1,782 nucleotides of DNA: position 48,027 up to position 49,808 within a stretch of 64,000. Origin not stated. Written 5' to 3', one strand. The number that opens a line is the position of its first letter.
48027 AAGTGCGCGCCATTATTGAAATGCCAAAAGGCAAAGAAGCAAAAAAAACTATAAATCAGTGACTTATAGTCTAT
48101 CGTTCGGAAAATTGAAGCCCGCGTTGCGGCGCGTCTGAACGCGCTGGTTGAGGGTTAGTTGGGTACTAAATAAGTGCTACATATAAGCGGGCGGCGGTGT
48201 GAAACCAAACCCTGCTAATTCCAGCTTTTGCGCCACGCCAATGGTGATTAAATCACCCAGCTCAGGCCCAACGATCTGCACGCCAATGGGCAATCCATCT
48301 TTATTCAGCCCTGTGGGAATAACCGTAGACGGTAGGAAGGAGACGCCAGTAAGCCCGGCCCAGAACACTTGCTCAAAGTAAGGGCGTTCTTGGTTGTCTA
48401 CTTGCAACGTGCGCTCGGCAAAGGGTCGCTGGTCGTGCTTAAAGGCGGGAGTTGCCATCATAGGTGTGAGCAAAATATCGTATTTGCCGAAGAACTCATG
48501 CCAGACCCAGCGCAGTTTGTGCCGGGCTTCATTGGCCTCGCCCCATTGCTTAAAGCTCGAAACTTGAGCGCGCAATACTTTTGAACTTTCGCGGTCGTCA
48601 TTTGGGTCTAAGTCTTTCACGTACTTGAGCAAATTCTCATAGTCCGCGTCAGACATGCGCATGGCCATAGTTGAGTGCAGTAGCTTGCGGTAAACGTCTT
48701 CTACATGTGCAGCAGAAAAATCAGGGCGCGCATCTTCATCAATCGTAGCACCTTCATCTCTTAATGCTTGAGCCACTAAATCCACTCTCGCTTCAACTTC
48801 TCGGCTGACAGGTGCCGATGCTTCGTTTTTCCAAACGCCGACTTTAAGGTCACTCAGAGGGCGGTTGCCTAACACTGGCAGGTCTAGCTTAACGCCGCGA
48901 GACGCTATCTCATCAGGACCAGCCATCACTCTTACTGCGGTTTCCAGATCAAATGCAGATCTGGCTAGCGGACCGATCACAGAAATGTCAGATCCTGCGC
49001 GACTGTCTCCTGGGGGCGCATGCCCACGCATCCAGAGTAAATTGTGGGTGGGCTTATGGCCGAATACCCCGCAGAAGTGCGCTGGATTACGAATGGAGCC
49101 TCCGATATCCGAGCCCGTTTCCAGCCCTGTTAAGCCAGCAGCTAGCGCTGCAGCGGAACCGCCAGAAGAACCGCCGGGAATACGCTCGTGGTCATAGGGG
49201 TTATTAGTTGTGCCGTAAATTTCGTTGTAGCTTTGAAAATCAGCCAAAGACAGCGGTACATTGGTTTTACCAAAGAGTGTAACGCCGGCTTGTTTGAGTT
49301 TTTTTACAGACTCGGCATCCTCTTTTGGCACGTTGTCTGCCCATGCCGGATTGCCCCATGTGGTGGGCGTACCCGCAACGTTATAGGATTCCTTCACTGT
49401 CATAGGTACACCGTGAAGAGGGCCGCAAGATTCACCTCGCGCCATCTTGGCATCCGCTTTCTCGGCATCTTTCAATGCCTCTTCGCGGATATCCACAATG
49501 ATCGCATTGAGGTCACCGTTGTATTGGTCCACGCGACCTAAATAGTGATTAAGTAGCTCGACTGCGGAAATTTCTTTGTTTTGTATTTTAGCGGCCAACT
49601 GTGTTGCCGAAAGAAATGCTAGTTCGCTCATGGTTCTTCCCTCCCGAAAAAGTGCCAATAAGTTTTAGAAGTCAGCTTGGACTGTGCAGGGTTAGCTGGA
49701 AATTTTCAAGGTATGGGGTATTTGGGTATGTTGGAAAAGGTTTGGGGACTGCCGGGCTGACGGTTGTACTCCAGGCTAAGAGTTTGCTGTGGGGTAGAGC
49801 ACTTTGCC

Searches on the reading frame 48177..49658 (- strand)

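Call 36: search_protein_families(library=pfam, proteins=[window:48177-49658:-], max_evalue=0.00001)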
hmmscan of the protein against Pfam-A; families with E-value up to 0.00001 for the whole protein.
window:48177-49658:- (493 aa): 1 family
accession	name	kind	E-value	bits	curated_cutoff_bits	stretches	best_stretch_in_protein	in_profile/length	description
PF01425.27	Amidase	-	5.2e-95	319.5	27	1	34-469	1-441/445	Amidase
